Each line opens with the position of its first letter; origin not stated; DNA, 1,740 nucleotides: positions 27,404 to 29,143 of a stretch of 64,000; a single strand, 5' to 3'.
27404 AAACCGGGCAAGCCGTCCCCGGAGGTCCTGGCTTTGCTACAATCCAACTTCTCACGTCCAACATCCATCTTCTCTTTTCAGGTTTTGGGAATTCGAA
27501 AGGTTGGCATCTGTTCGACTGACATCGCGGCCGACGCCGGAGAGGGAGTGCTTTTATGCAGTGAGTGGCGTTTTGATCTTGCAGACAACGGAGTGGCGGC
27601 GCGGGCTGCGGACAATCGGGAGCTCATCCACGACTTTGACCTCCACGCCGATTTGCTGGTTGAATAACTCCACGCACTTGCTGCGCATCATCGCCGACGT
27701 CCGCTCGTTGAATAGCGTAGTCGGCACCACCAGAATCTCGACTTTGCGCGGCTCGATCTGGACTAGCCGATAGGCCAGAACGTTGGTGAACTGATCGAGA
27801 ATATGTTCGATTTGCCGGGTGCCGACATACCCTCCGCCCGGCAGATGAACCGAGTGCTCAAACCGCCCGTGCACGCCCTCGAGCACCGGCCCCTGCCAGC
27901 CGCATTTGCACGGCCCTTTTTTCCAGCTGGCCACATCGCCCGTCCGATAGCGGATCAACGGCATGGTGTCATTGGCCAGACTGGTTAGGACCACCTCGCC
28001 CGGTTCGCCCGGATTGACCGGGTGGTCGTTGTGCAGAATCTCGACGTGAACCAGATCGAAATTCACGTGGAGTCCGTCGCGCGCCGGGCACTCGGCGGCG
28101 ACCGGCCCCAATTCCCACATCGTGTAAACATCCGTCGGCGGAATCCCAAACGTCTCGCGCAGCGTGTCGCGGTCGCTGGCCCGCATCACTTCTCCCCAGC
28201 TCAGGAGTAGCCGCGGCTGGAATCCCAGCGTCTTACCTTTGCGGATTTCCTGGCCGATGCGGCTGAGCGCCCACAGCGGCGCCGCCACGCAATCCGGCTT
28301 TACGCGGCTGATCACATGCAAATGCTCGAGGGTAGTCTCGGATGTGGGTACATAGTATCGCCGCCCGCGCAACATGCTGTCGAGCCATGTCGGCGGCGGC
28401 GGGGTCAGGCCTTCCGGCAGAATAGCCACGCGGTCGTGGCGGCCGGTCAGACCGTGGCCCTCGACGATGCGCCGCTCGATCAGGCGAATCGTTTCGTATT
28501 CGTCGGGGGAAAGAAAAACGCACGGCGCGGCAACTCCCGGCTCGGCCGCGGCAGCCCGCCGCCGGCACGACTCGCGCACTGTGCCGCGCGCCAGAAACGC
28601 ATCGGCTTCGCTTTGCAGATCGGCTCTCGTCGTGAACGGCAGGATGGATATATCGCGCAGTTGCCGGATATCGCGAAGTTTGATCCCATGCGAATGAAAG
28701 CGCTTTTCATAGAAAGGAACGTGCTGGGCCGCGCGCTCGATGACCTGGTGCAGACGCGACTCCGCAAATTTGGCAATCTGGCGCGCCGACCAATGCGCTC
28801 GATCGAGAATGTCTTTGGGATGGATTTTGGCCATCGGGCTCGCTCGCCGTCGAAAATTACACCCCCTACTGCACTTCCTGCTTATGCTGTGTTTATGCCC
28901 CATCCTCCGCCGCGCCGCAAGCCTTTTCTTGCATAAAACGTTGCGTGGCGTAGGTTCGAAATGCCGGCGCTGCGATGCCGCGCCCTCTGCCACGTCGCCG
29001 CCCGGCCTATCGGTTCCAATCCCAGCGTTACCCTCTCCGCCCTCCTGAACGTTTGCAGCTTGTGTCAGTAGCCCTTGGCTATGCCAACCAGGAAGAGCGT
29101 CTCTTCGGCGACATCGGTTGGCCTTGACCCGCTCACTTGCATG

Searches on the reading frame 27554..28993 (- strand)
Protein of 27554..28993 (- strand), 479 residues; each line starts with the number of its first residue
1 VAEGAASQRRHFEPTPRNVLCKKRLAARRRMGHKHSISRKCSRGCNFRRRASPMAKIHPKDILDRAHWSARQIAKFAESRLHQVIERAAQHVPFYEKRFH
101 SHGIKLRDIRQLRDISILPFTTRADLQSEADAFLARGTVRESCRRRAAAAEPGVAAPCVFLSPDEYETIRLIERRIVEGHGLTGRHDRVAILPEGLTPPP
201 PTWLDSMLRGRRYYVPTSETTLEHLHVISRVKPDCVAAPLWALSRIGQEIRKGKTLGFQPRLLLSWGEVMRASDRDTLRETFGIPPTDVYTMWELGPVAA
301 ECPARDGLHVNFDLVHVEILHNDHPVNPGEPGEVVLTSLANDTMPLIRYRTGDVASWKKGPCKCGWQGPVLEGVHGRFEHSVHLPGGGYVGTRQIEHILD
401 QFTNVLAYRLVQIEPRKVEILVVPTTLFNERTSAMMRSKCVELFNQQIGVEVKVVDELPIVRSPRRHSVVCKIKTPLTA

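Call 5: search_protein_families(library=pfam, proteins=[window:27554-28993:-], max_evalue=0.001)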
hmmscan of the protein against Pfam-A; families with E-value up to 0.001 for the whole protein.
window:27554-28993:- (479 aa): 1 family
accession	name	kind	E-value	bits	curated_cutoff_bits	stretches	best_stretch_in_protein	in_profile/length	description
PF00501.34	AMP-binding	-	0.0009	18.6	29.9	0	207-336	228-374/384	AMP-binding enzyme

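Call 6: search_protein_families(library=ncbifam, proteins=[window:27554-28993:-], max_evalue=0.001)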
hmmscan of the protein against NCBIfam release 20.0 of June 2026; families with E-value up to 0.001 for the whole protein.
window:27554-28993:- (479 aa): 7 families
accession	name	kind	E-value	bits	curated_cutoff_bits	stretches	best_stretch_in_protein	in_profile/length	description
NF045666.1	DVU1553_fam_AMP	equivalog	6.7e-38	130.6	300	2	221-377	171-330/331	DVU_1553 family AMP-dependent CoA ligase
NF053551.1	FlxY_rubin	equivalog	2.1e-37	128.9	520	2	289-454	233-397/424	flexirubin biosynthesis putative acyl-CoA ligase FlxY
NF041878.1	paak_haloarch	equivalog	1.4e-31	109.6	700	2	268-414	210-360/427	phenylacetate--CoA ligase PaaK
TIGR02155.1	PA_CoA_ligase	equivalog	1.2e-22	80.1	646.3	2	268-435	205-374/422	phenylacetate--CoA ligase PaaK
TIGR02304.1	aden_form_hyp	equivalog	2.2e-18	66.5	251.9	1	222-424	177-377/430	F390 synthetase-related protein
NF041217.1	BagE_FevW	exception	2.7e-15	56.2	800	1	261-430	195-365/424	bagremycin/ferroverdin synthetase BagE/FevW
TIGR03335.1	F390_ftsA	equivalog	3.1e-14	52.5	458.7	2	225-365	169-317/445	coenzyme F390 synthetase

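Call 7: search_protein_families(library=padloc, proteins=[window:27554-28993:-], max_evalue=0.001)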
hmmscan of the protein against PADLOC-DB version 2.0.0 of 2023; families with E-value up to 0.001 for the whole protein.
window:27554-28993:- (479 aa): 0 families
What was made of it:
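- On Gabija GajB and other defence UvrD helicases (PADLOC): Neither neighbour hits any PADLOC model (call 7).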
